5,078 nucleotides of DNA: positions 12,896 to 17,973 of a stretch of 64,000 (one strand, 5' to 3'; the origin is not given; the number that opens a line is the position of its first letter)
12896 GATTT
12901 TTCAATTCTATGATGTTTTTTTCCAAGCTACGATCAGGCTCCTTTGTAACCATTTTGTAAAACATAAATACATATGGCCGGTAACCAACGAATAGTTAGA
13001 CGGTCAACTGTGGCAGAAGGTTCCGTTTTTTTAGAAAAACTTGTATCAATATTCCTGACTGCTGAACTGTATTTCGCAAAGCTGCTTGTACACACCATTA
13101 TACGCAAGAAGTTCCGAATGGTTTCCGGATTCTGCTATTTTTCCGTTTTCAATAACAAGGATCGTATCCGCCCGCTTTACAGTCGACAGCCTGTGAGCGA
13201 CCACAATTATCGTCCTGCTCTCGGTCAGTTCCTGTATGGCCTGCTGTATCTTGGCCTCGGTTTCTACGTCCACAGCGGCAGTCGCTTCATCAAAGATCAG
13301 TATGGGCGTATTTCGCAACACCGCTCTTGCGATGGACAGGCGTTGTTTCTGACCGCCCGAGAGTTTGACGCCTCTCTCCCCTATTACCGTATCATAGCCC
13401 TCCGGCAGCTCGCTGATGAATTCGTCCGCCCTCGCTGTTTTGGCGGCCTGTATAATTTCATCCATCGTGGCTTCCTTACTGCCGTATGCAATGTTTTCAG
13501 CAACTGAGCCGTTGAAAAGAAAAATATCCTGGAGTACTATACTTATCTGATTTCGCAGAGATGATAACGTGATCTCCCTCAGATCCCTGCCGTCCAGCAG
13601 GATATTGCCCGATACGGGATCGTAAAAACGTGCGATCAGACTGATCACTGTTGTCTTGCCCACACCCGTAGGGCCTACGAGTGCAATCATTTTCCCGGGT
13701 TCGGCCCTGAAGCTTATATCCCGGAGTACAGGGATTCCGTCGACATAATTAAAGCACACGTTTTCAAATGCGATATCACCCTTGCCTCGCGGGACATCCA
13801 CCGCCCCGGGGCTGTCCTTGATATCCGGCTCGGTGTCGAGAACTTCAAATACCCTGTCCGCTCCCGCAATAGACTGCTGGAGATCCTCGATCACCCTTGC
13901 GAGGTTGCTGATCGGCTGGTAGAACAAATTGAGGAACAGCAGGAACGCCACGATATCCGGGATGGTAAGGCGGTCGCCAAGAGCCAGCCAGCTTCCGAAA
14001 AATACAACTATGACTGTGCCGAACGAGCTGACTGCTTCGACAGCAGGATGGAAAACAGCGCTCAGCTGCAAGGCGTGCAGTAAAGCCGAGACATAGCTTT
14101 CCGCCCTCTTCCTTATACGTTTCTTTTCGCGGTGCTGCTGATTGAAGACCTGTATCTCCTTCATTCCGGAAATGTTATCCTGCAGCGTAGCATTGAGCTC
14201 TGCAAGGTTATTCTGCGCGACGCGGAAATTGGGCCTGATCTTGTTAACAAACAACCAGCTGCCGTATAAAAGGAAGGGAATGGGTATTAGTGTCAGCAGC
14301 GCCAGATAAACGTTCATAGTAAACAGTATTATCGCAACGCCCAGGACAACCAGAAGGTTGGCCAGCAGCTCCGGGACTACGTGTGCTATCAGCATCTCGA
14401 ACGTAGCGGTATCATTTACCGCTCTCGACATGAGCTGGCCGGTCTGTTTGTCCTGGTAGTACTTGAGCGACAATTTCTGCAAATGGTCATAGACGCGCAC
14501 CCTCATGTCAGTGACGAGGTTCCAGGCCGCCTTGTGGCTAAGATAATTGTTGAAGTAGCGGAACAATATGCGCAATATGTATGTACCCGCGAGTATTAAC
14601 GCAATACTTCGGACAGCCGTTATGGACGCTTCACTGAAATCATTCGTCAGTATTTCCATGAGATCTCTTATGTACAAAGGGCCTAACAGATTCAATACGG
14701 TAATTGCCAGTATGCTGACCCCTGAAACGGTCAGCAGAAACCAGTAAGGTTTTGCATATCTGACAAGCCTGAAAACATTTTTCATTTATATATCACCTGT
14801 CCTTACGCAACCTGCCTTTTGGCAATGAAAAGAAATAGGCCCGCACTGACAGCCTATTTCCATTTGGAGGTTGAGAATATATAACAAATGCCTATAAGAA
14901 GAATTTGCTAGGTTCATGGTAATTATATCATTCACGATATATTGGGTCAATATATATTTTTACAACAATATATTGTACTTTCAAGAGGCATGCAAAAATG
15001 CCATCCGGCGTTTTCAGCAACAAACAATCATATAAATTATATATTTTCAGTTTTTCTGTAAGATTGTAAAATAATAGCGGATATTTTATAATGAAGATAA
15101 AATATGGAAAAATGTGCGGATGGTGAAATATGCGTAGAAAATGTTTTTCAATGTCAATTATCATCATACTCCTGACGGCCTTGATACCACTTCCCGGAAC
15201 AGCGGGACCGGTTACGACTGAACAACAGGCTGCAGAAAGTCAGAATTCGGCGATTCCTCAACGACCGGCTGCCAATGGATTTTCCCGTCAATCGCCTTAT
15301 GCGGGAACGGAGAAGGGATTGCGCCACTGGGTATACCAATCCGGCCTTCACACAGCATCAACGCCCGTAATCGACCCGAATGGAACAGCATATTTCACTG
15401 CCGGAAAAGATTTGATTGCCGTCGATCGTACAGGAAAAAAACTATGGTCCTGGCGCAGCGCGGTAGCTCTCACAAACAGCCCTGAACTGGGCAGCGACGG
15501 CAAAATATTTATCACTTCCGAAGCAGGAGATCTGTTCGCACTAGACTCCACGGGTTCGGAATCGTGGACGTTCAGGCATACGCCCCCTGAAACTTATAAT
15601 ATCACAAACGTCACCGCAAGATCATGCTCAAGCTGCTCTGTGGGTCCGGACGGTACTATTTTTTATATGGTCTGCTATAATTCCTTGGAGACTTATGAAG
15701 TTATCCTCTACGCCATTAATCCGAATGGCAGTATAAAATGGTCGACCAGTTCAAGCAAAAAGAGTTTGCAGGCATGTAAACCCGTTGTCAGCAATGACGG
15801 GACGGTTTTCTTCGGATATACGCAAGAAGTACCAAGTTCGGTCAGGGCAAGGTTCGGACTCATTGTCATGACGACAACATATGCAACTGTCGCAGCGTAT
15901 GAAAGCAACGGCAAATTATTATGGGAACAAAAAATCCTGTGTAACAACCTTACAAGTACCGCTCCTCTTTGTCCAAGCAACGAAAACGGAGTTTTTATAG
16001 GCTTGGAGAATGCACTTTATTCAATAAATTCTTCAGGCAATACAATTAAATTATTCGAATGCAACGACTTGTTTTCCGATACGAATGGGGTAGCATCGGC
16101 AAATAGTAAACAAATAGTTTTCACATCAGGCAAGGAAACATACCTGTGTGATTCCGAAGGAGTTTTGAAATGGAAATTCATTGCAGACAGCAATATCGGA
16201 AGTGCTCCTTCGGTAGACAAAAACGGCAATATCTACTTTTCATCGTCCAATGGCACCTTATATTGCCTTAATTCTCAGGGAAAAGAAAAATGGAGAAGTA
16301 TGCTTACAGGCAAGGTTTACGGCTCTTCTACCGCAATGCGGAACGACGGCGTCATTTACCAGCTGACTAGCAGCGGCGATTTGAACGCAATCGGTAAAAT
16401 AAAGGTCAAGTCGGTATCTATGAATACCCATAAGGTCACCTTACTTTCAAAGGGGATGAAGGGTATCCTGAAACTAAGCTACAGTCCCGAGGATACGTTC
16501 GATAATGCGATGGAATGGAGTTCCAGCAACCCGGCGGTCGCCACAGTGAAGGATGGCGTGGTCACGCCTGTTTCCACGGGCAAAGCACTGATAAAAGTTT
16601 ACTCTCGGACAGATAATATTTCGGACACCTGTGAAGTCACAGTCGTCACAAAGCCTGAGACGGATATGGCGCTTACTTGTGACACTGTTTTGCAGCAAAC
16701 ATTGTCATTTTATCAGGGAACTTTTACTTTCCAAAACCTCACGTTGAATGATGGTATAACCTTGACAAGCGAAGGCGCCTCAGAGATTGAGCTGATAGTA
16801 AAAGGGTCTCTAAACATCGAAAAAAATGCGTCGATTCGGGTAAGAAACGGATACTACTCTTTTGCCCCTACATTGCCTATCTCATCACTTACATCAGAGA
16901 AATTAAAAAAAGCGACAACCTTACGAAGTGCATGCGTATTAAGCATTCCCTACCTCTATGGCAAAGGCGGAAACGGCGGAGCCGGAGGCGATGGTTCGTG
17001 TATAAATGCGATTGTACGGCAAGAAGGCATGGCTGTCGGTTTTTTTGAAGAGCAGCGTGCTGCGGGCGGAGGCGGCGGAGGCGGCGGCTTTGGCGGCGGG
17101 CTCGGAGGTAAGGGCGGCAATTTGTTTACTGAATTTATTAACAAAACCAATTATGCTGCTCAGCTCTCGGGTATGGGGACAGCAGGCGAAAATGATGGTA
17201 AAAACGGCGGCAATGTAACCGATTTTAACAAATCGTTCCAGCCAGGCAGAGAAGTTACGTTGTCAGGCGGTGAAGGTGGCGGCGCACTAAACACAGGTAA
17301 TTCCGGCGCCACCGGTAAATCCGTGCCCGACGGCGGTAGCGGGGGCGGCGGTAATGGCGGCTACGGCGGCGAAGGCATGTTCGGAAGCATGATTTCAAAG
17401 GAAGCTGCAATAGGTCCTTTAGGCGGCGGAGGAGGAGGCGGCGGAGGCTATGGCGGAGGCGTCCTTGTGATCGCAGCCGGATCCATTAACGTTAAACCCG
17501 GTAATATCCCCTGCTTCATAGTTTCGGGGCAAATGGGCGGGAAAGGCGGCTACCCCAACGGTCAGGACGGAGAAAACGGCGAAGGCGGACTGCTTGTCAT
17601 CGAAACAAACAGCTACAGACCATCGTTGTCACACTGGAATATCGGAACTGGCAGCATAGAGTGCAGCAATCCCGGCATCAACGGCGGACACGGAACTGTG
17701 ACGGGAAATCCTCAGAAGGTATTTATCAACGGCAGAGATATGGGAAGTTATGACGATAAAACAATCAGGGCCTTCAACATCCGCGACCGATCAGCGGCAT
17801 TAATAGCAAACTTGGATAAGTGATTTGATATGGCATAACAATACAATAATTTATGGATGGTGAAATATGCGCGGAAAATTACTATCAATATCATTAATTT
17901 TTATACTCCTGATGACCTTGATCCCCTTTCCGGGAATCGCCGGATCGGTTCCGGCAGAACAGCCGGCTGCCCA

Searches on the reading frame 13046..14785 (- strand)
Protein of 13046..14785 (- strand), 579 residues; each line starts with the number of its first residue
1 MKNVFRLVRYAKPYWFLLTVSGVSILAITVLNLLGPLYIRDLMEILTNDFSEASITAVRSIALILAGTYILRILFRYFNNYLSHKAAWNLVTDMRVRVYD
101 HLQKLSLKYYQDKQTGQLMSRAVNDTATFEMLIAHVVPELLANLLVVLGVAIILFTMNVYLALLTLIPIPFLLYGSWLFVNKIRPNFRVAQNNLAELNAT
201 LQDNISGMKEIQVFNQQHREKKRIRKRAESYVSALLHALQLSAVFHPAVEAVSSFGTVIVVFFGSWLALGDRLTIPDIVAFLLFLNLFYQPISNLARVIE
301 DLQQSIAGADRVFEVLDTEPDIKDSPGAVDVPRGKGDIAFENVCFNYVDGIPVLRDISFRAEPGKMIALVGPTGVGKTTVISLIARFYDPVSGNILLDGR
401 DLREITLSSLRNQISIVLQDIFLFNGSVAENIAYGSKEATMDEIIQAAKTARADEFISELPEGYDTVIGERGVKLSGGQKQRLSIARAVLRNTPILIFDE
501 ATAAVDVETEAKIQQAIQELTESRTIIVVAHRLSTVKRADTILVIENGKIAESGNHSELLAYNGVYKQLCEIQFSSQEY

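Call 59: search_protein_families(library=pfam, proteins=[window:13046-14785:-], max_evalue=0.001)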
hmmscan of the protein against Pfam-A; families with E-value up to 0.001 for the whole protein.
window:13046-14785:- (579 aa): 8 families
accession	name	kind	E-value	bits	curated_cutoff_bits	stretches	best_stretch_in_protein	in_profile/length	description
PF00664.28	ABC_membrane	-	1.4e-46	159.8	28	1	20-291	3-273/274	ABC transporter transmembrane region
PF00005.33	ABC_tran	-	1.2e-34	120.3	25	1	354-503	1-137/137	ABC transporter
PF02463.25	SMC_N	-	1.8e-09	37.8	40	1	395-546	111-212/220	RecF/RecN/SMC N terminal domain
PF13401.12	AAA_22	-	1.1e-05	26.2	27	1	364-453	5-84/130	AAA domain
PF00004.35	AAA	-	3.7e-05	24.6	21.2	1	368-452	2-57/131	ATPase family associated with various cellular activities (AAA)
PF00270.35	DEAD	-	0.00014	22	26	1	363-528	13-155/167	DEAD/DEAH box helicase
PF09818.15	ABC_ATPase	-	0.00053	19.5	23.2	0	453-545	137-230/283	P-loop domain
PF13245.12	AAA_19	-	0.00072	20.2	25.1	0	362-390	9-37/134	AAA domain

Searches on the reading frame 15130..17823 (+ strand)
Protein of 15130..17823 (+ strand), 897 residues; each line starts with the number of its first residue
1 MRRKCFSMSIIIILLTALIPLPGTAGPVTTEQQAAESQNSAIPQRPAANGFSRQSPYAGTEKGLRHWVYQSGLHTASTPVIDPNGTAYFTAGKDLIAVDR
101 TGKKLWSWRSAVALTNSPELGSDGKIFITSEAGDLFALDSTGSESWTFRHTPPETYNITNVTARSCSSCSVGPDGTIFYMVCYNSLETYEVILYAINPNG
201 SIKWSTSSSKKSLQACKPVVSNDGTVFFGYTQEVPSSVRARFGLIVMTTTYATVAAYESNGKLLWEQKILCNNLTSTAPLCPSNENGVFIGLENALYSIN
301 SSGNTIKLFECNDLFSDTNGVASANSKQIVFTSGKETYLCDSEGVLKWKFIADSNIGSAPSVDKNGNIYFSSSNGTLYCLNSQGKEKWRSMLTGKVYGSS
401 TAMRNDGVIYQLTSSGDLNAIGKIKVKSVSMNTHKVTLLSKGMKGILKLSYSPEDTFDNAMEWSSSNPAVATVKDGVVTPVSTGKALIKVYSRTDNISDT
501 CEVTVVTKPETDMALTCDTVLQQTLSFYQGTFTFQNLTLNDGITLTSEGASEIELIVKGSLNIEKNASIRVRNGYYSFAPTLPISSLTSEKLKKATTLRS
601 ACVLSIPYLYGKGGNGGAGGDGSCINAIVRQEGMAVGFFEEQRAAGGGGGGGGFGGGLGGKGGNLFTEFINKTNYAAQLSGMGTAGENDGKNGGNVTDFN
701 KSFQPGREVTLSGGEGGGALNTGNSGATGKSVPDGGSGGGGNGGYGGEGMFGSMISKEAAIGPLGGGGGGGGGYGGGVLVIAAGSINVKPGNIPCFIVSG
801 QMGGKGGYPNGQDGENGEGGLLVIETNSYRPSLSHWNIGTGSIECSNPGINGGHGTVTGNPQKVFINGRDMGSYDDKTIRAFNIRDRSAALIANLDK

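Call 59: search_protein_families(library=pfam, proteins=[window:15130-17823:+], max_evalue=0.001)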
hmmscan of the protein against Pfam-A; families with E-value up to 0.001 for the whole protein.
window:15130-17823:+ (897 aa): 5 families
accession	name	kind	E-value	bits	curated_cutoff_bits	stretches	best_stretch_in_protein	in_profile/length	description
PF13570.13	Beta-prop_ACSF4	-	8e-18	65.3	133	1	257-423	119-289/329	Beta-alanine-activating enzyme, beta-propeller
PF13360.13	PQQ_2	-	1.8e-17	64.3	27.6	2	76-228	27-174/233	Outer membrane protein assembly factor BamB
PF25292.1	Beta-prop_CGLA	-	7.5e-09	35.9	26.8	0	363-390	42-69/316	Lambda-carrageenase beta-propeller domain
PF02368.24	Big_2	-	0.00023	21.5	22.8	1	440-501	15-77/79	Bacterial Ig-like domain (group 2)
PF21461.3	HL_N-beta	-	0.0005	20.3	27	0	466-495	19-48/57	Hyaluronate lyase, N-terminal beta-sheet domain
